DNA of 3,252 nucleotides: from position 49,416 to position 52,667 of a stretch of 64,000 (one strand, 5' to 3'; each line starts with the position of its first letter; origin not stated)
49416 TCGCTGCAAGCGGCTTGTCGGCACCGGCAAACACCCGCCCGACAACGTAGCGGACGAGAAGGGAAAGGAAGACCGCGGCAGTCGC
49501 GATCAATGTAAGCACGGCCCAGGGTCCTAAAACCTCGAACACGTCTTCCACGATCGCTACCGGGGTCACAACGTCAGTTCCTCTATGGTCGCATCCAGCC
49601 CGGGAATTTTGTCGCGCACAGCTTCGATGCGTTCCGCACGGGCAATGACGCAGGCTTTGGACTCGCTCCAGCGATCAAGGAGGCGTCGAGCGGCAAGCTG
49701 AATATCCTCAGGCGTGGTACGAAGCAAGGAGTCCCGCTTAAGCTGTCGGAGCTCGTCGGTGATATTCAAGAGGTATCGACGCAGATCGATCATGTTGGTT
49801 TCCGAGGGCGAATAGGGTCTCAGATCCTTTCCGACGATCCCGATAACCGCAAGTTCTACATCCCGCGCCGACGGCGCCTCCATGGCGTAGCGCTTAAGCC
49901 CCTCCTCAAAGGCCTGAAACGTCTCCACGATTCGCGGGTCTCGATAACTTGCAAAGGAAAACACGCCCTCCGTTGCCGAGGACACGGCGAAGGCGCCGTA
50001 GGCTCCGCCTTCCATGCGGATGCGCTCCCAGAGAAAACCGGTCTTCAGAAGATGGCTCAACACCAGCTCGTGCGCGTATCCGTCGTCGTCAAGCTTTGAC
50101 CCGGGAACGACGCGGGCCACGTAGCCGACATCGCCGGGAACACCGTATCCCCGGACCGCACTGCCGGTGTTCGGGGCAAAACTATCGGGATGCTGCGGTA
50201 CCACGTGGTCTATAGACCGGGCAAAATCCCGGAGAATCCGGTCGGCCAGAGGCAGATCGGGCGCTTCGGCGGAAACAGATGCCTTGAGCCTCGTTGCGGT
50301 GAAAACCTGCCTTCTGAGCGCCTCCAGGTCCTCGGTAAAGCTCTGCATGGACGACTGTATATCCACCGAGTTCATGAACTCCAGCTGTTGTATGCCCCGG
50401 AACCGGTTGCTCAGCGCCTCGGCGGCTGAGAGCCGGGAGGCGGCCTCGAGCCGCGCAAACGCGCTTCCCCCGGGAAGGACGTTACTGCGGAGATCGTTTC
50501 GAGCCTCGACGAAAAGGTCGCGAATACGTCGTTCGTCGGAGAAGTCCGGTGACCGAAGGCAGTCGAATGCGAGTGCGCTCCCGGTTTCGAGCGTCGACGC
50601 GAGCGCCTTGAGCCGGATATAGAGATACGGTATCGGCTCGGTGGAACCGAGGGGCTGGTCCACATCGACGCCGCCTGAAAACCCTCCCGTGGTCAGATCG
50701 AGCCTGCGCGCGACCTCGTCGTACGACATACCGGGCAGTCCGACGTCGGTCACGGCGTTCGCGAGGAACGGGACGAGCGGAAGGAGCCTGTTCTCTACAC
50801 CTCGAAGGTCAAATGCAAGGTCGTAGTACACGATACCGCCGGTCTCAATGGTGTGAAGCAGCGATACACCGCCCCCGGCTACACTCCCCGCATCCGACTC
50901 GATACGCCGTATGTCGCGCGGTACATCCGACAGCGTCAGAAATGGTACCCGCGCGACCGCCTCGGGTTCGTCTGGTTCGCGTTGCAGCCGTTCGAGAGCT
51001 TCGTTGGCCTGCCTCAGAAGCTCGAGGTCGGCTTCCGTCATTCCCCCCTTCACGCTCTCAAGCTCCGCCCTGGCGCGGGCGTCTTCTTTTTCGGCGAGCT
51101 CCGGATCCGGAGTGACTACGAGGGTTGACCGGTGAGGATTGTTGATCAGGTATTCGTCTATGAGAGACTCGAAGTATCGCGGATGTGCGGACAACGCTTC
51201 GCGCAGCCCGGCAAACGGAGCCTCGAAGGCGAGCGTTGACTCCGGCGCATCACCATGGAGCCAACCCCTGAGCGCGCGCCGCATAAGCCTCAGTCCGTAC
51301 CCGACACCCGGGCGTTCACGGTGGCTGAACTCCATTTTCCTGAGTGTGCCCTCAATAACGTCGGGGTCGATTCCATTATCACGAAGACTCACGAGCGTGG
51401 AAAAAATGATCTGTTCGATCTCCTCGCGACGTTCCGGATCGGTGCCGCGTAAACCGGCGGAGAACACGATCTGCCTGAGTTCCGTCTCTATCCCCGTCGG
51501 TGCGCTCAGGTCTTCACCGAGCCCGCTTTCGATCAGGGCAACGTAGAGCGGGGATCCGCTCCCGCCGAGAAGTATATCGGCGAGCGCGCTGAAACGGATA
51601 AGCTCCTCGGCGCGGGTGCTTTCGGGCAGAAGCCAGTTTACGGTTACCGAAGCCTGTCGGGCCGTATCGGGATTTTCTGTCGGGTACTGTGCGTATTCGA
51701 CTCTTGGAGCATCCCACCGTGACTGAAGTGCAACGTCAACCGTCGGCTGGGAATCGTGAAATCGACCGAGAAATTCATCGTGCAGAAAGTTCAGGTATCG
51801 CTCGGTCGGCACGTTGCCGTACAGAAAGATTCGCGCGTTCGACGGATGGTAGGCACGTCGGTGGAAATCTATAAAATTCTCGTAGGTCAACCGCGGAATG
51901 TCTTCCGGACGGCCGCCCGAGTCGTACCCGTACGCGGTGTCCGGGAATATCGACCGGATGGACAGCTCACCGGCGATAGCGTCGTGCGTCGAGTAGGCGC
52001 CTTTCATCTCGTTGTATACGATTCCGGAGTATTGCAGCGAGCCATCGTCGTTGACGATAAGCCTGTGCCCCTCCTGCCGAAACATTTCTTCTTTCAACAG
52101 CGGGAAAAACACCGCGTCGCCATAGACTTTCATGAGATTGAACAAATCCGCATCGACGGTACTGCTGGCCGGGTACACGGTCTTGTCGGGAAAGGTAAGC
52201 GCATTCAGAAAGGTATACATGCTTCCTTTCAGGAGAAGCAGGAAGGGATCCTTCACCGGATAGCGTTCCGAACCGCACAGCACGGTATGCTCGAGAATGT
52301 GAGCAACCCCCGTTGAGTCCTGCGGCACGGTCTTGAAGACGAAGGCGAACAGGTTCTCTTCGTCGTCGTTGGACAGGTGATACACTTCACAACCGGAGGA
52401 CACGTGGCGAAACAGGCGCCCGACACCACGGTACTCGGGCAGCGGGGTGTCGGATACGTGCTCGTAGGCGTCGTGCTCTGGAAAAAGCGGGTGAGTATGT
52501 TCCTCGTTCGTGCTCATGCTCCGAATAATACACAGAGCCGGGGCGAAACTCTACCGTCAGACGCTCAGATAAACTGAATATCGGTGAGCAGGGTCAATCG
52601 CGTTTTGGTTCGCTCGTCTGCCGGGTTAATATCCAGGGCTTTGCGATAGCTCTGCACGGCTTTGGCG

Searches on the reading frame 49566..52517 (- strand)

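Call 80: search_protein_families(library=pfam, proteins=[window:49566-52517:-], max_evalue=0.001)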
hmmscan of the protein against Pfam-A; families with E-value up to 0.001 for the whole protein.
window:49566-52517:- (983 aa): 4 families
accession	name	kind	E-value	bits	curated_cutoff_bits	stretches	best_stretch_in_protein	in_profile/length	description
PF08367.16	M16C_assoc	-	4.7e-49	167.3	25.3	1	469-717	2-251/252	Peptidase M16C associated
PF05193.26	Peptidase_M16_C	-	6.9e-33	114.5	23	2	210-392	2-178/181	Peptidase M16 inactive domain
PF22516.1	PreP_C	-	1.2e-23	84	27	1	806-959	16-171/173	PreP C-terminal domain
PF00675.25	Peptidase_M16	-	6.9e-05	23.2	22.3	1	66-148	28-107/149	Insulinase (Peptidase family M16)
